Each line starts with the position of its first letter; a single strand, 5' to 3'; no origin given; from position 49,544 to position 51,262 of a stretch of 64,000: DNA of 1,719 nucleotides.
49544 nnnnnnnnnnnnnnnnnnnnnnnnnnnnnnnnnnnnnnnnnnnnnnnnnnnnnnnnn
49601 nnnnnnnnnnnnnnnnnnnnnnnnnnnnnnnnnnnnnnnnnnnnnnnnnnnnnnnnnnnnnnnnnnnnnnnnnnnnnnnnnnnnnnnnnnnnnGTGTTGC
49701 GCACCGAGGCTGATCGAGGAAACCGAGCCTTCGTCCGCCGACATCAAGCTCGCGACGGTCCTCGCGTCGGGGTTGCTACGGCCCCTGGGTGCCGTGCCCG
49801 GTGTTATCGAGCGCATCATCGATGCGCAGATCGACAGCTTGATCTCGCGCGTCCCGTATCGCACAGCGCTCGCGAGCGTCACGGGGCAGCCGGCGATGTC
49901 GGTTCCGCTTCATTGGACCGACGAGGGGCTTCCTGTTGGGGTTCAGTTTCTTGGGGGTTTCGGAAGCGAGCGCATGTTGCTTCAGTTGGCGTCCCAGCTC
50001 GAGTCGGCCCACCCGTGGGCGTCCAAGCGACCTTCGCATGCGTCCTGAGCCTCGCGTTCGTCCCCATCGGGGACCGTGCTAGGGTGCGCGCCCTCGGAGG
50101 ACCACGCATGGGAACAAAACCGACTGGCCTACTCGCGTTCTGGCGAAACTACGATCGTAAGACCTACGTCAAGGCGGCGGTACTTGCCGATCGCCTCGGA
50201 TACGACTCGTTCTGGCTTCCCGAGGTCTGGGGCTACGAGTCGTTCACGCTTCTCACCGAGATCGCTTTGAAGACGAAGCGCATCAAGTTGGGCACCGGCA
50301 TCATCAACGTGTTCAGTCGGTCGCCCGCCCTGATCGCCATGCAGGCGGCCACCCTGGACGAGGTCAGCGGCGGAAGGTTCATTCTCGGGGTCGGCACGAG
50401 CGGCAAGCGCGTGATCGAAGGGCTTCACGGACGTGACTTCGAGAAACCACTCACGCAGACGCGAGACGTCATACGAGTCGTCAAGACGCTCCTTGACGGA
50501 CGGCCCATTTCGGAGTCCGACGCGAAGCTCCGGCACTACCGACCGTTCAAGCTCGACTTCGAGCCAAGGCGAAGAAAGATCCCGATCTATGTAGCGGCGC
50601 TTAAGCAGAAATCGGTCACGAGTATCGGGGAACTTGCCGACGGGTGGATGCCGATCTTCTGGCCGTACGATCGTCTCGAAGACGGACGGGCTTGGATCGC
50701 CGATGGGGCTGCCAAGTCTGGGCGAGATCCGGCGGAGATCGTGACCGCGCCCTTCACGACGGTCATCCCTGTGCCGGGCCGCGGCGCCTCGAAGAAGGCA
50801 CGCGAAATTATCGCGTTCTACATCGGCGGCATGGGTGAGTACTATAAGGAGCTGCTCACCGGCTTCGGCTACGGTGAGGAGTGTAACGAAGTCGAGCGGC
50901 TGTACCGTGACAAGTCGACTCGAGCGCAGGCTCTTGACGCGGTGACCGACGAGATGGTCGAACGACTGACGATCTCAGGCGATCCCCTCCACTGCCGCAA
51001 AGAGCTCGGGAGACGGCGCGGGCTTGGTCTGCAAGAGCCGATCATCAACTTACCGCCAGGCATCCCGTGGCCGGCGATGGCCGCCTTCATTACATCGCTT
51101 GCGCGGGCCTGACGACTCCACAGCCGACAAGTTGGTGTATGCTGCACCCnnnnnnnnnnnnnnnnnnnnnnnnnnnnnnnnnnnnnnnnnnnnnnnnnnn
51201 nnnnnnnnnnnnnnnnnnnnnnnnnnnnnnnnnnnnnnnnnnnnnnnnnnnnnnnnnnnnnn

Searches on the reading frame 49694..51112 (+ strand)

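Call 10: search_protein_families(library=ncbifam, proteins=[window:49694-51112:+], max_evalue=0.00001)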
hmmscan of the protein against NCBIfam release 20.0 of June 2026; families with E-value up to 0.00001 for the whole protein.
window:49694-51112:+ (472 aa): 25 families
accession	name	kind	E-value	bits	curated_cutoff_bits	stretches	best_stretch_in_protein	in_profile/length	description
TIGR04024.1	F420_NP1902A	hypoth_equivalog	1.9e-65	220.8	345.4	1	158-440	17-298/330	TIGR04024 family LLM class F420-dependent oxidoreductase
TIGR03559.1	F420_Rv3520c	subfamily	3.9e-65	220.1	335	1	155-439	12-312/325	LLM class F420-dependent oxidoreductase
TIGR03841.1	F420_Rv3093c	subfamily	9.2e-46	156.6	213.65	1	147-451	1-294/298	LLM class F420-dependent oxidoreductase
TIGR03555.1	F420_mer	equivalog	4.3e-39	134.8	348.7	1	159-438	15-291/325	5,10-methylenetetrahydromethanopterin reductase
NF002619.0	PRK02271.1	equivalog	3.1e-38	131.9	276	1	156-440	14-294/329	5,10-methylenetetrahydromethanopterin reductase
TIGR03564.1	F420_MSMEG_4879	subfamily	9.4e-32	110.7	234.25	1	160-376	3-218/265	TIGR03564 family F420-dependent LLM class oxidoreductase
TIGR03619.1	F420_Rv2161c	subfamily_domain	5.9e-30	104.7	166.9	1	182-352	45-215/247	TIGR03619 family F420-dependent LLM class oxidoreductase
TIGR03617.1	F420_MSMEG_2256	subfamily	6.8e-28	97.5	278.15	1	165-443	4-290/318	TIGR03617 family F420-dependent LLM class oxidoreductase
TIGR03857.1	F420_MSMEG_2249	hypoth_equivalog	9.4e-23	80.9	218.4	1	155-383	13-243/329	TIGR03857 family LLM class F420-dependent oxidoreductase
TIGR03571.1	lucif_BA3436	subfamily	9.6e-19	67.7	303.9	1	180-323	66-209/304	TIGR03571 family LLM class oxidoreductase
TIGR03560.1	F420_Rv1855c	subfamily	1.3e-17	64.4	231.4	1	181-351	50-224/227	TIGR03560 family F420-dependent LLM class oxidoreductase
TIGR03620.1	F420_MSMEG_4141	subfamily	1.8e-16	60.3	219.8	1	145-262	5-118/280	TIGR03620 family F420-dependent LLM class oxidoreductase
TIGR03842.1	F420_CPS_4043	hypoth_equivalog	3.1e-15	56.1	295.45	1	156-396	13-242/329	TIGR03842 family LLM class F420-dependent oxidoreductase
TIGR03856.1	F420_MSMEG_2906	subfamily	2.3e-13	50.3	243.7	1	175-350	45-205/249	LLM class F420-dependent oxidoreductase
TIGR03621.1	F420_MSMEG_2516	subfamily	6e-13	48.6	213.15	1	153-252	11-111/295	TIGR03621 family F420-dependent LLM class oxidoreductase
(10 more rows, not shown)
